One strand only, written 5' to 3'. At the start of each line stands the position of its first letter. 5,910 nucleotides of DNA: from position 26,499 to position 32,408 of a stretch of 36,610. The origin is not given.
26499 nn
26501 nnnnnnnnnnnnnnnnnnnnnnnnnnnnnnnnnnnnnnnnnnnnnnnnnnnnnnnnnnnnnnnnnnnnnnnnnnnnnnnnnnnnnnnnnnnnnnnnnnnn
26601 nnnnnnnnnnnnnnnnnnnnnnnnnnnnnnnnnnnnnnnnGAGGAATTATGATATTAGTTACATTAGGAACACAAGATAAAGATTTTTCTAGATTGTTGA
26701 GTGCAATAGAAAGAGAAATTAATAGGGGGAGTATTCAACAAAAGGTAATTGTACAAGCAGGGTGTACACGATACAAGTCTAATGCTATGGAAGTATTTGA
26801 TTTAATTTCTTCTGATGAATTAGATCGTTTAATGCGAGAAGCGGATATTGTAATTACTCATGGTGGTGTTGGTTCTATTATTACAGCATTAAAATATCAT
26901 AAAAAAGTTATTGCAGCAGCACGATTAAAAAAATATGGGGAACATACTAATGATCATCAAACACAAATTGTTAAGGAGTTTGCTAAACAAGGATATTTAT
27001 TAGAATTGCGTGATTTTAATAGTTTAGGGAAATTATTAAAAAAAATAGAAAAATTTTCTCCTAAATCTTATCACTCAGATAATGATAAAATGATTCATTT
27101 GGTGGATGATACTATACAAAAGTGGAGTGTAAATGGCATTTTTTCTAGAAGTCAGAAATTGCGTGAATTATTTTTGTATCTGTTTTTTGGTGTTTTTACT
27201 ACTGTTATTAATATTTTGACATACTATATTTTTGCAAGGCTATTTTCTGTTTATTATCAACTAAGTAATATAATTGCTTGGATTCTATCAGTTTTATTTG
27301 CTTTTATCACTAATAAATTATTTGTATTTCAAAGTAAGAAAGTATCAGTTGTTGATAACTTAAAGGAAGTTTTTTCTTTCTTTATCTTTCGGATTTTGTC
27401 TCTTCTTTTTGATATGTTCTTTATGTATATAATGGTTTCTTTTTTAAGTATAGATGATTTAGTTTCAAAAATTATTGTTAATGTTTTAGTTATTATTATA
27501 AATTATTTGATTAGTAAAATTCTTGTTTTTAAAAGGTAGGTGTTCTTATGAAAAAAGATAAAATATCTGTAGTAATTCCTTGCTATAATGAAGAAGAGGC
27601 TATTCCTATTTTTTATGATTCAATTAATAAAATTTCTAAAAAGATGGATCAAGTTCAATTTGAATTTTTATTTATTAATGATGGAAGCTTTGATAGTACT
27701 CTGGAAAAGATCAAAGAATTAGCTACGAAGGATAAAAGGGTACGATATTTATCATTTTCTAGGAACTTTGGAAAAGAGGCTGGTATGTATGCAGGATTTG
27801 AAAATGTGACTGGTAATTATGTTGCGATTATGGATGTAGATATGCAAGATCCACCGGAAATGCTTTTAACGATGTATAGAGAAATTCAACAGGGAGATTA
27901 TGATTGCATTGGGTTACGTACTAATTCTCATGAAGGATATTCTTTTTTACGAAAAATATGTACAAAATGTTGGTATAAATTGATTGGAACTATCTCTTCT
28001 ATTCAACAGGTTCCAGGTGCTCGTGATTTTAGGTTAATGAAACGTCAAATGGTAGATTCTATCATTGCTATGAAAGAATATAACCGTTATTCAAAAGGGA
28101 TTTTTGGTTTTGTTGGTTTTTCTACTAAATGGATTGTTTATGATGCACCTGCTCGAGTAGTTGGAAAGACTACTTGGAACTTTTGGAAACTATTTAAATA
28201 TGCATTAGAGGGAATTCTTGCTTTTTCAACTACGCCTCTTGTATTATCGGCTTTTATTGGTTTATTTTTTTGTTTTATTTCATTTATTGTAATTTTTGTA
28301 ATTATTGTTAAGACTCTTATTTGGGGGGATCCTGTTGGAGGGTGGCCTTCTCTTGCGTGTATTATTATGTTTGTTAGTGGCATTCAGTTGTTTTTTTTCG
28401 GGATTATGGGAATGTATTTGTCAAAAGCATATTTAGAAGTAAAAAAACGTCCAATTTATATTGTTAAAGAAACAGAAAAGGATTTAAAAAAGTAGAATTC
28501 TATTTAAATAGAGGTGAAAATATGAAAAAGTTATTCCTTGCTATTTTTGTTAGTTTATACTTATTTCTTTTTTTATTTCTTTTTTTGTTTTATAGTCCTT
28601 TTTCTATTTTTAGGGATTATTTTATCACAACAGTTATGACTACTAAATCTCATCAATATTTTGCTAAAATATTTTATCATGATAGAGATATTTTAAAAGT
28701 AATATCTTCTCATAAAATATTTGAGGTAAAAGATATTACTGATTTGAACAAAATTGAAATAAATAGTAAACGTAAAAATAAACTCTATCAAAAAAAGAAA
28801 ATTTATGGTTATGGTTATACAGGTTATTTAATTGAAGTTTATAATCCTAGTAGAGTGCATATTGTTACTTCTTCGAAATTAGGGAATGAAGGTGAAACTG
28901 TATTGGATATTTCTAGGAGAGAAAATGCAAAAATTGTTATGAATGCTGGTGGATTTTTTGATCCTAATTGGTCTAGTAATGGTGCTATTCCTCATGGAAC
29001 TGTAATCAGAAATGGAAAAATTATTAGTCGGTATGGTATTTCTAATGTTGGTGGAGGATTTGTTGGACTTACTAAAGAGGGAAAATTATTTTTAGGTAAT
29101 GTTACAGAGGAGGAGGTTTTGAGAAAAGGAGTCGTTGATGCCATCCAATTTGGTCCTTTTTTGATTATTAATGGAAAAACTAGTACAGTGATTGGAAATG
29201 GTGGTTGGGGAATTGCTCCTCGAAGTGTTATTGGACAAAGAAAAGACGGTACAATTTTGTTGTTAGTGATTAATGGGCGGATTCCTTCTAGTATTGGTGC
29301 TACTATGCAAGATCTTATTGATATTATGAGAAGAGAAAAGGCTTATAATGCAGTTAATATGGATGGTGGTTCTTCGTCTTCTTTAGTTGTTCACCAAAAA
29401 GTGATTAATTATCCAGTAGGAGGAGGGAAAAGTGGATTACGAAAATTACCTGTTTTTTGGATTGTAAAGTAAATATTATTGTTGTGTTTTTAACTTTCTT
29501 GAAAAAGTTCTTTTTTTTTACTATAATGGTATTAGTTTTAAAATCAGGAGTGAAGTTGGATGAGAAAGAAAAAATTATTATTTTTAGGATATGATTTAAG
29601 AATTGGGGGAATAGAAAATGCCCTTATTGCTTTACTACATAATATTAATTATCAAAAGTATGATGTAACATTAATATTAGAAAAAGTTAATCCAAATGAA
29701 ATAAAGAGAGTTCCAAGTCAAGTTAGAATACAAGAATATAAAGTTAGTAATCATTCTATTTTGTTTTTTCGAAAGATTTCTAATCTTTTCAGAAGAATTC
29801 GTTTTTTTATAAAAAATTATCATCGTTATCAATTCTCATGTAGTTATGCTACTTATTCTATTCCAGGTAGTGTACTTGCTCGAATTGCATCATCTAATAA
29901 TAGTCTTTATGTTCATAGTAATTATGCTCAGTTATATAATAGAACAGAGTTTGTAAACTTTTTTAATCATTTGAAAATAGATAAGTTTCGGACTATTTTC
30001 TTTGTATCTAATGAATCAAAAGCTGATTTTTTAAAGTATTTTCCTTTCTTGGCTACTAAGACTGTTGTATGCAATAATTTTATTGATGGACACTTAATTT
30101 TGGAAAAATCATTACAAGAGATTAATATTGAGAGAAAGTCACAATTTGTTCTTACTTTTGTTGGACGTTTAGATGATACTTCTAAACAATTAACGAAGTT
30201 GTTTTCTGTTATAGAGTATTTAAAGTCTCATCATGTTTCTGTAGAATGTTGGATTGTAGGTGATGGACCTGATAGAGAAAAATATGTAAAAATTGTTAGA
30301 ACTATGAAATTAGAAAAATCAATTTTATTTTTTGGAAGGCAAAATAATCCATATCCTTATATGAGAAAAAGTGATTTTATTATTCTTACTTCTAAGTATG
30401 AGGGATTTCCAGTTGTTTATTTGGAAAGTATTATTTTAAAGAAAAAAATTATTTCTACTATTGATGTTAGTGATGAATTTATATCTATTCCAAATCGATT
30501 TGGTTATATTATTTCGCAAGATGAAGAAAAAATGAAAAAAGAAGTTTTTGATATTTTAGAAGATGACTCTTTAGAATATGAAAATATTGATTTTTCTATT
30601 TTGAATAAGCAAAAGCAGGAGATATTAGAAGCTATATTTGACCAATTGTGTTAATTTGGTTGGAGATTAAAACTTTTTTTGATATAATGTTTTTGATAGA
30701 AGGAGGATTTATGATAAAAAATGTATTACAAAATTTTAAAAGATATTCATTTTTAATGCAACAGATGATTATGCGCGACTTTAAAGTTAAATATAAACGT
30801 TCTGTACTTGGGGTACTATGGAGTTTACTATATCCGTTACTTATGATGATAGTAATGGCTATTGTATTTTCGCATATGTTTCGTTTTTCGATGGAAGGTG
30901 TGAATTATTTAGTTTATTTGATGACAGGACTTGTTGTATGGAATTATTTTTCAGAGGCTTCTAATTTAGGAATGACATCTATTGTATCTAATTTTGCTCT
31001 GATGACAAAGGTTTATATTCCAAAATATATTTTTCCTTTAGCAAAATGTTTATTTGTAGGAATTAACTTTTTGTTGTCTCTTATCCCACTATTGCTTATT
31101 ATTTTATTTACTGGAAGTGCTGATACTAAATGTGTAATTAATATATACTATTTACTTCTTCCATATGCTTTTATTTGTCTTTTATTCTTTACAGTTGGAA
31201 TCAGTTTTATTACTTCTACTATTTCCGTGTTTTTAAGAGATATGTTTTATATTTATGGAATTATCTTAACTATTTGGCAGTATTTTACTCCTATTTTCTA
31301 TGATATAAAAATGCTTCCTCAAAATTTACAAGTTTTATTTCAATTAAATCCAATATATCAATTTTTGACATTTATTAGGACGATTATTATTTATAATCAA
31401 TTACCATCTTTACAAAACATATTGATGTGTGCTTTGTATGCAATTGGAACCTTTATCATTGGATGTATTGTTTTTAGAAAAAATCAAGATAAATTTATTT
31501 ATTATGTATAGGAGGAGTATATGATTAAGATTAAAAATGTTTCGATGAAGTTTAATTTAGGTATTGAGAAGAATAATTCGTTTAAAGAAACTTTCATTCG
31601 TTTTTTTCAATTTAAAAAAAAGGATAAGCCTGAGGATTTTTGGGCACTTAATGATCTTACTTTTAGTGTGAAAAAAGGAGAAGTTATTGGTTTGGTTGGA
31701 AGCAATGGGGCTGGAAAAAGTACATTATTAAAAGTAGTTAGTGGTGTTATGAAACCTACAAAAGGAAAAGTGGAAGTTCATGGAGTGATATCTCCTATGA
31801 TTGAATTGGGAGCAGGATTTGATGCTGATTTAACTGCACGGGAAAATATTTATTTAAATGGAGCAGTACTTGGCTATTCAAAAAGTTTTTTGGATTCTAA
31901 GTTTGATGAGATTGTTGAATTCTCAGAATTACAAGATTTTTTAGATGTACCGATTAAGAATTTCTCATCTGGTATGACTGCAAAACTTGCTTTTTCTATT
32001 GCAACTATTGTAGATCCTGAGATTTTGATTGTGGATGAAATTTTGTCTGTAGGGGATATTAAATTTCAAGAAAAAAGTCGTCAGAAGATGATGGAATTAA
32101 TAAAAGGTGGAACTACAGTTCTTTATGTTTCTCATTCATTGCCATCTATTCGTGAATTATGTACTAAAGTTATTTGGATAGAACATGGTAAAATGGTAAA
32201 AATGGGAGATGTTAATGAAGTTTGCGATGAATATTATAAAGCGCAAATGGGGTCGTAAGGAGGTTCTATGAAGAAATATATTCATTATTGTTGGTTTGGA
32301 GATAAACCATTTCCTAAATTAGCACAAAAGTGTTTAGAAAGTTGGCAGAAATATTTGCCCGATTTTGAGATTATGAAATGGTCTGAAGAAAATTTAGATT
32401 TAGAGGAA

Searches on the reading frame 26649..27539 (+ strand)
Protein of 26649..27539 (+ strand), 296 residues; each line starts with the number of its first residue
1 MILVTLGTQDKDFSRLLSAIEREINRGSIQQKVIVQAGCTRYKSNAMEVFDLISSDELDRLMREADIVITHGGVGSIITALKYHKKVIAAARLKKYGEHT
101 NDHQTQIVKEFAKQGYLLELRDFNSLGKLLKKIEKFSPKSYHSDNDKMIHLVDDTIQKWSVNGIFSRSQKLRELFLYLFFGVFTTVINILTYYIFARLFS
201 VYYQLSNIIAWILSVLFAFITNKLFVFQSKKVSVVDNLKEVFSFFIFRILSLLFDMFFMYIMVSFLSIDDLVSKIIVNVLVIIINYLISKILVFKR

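Call 9: search_protein_families(library=pfam, proteins=[window:26649-27539:+], max_evalue=0.001)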
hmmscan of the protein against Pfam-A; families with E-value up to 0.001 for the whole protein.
window:26649-27539:+ (296 aa): 2 families
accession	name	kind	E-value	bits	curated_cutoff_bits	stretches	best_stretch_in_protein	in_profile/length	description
PF04138.20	GtrA_DPMS_TM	-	6.4e-22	78.4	26.1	1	177-294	2-117/117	GtrA/DPMS, transmembrane domain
PF04101.22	Glyco_tran_28_C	-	6.1e-13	49.6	22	1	1-143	1-150/166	Glycosyltransferase family 28 C-terminal domain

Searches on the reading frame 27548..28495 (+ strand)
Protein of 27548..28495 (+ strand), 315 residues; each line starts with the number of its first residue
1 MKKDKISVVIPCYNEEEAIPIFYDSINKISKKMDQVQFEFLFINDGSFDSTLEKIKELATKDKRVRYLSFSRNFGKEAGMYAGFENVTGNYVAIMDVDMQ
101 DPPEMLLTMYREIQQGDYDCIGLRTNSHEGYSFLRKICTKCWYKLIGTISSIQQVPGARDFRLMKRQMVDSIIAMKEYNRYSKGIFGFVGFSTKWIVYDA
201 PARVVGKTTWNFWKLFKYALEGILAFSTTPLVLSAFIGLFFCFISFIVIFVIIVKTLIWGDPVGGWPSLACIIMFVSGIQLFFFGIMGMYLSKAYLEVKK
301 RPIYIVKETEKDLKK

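Call 9: search_protein_families(library=pfam, proteins=[window:27548-28495:+], max_evalue=0.001)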
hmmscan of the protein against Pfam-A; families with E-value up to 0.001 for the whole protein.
window:27548-28495:+ (315 aa): 3 families
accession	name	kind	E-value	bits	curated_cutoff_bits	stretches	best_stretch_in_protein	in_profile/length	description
PF00535.33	Glycos_transf_2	-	4.3e-29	102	23.3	1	7-168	1-163/168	Glycosyl transferase family 2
PF10111.15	Glyco_tranf_2_2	-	2.9e-10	40.5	27.3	1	7-111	1-104/276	Glycosyltransferase like family 2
PF13641.12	Glyco_tranf_2_3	-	2.8e-08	34.5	27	1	6-145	3-138/230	Glycosyltransferase like family 2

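Call 80: search_solved_structures(query=window:27548-28495:+, max_evalue=0.00001)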
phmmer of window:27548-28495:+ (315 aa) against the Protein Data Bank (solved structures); distinct sequences matched with E-value up to 0.00001: 10.
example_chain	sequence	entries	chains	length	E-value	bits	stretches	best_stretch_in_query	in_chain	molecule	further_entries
5ekp_C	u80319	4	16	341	2.9e-67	230.3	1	5-308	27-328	Uncharacterized glycosyltransferase sll0501 | Glycosyltransferase sll0501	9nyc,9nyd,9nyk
9nye_A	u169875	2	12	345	3.1e-67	230.2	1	5-308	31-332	Glycosyltransferase sll0501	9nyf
5eke_A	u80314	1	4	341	1.2e-66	228.3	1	5-308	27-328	Uncharacterized glycosyltransferase sll0501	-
9hwj_A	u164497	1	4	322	2.9e-32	115.3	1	5-309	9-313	Undecaprenyl-phosphate 4-deoxy-4-formamido-L-arabinose transferase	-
9bhc_C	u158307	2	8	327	1.6e-30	109.6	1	5-308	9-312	Undecaprenyl-phosphate 4-deoxy-4-formamido-L-arabinose transferase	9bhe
8vxh_A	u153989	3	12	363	2.4e-30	109.1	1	5-308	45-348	Undecaprenyl-phosphate 4-deoxy-4-formamido-L-arabinose transferase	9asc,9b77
5mlz_A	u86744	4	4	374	9.6e-15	57.8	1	4-150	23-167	Dolichol monophosphate mannose synthase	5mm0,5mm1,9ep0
5hea_A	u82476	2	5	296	4.7e-08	35.8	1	5-143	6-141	Putative glycosyltransferase (GalT1)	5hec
2z87_A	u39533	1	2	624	1.5e-06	30.8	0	4-124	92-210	Chondroitin synthase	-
2z86_A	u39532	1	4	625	1.6e-06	30.8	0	4-124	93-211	Chondroitin synthase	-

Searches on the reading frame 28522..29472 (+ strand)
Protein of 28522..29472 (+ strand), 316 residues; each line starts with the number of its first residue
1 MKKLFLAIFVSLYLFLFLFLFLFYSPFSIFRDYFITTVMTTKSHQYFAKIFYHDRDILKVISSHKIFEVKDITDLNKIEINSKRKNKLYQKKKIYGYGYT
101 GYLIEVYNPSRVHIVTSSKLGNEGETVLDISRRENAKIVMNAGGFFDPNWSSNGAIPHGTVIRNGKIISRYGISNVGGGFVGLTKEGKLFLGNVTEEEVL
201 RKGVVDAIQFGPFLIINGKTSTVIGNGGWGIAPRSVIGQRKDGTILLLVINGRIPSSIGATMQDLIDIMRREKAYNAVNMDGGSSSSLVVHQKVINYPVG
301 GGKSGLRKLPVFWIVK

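Call 9: search_protein_families(library=pfam, proteins=[window:28522-29472:+], max_evalue=0.001)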
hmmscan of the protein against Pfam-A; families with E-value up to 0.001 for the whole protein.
window:28522-29472:+ (316 aa): 1 family
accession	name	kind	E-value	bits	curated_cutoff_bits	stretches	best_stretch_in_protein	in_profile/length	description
PF09992.14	NAGPA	-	6.8e-42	144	25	1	135-315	2-168/169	Phosphodiester glycosidase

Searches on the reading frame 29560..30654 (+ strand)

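Call 9: search_protein_families(library=pfam, proteins=[window:29560-30654:+], max_evalue=0.001)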
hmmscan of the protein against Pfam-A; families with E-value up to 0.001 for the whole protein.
window:29560-30654:+ (364 aa): 3 families
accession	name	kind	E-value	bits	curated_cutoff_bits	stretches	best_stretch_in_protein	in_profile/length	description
PF13692.12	Glyco_trans_1_4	-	1.1e-17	65.1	27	1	196-335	2-142/142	Glycosyl transferases group 1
PF00534.26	Glycos_transf_1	-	1.4e-17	64.3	26.4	1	188-336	8-159/172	Glycosyl transferases group 1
PF13439.12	Glyco_transf_4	-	2.4e-05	24.8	28.5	1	15-176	1-167/170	Glycosyltransferase Family 4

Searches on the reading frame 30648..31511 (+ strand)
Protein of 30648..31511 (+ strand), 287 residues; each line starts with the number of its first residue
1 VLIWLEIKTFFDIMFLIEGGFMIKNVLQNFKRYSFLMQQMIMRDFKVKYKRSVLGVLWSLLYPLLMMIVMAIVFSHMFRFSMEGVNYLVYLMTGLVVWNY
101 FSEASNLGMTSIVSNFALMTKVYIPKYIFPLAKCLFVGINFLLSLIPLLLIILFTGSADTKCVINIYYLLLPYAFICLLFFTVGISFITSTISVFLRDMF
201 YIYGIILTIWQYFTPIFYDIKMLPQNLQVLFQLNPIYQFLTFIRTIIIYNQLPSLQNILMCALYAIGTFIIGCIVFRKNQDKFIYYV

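Call 9: search_protein_families(library=pfam, proteins=[window:30648-31511:+], max_evalue=0.001)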
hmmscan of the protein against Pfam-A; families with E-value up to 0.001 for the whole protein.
window:30648-31511:+ (287 aa): 1 family
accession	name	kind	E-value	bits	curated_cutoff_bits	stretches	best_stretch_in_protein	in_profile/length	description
PF01061.29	ABC2_membrane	-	2.6e-10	40.7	26.9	1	38-246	4-209/211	ABC-2 type transporter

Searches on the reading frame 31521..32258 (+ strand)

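Call 9: search_protein_families(library=pfam, proteins=[window:31521-32258:+], max_evalue=0.001)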
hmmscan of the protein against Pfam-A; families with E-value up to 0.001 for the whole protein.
window:31521-32258:+ (245 aa): 3 families
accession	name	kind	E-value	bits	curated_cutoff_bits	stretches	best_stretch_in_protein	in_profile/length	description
PF00005.33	ABC_tran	-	6.6e-22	79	25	1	43-174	1-135/137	ABC transporter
PF13304.12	AAA_21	-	0.00016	22.3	27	0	56-74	2-20/304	AAA domain, putative AbiEii toxin, Type IV TA system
PF13555.12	AAA_29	-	0.00028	21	27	1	47-81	16-50/61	P-loop containing region of AAA domain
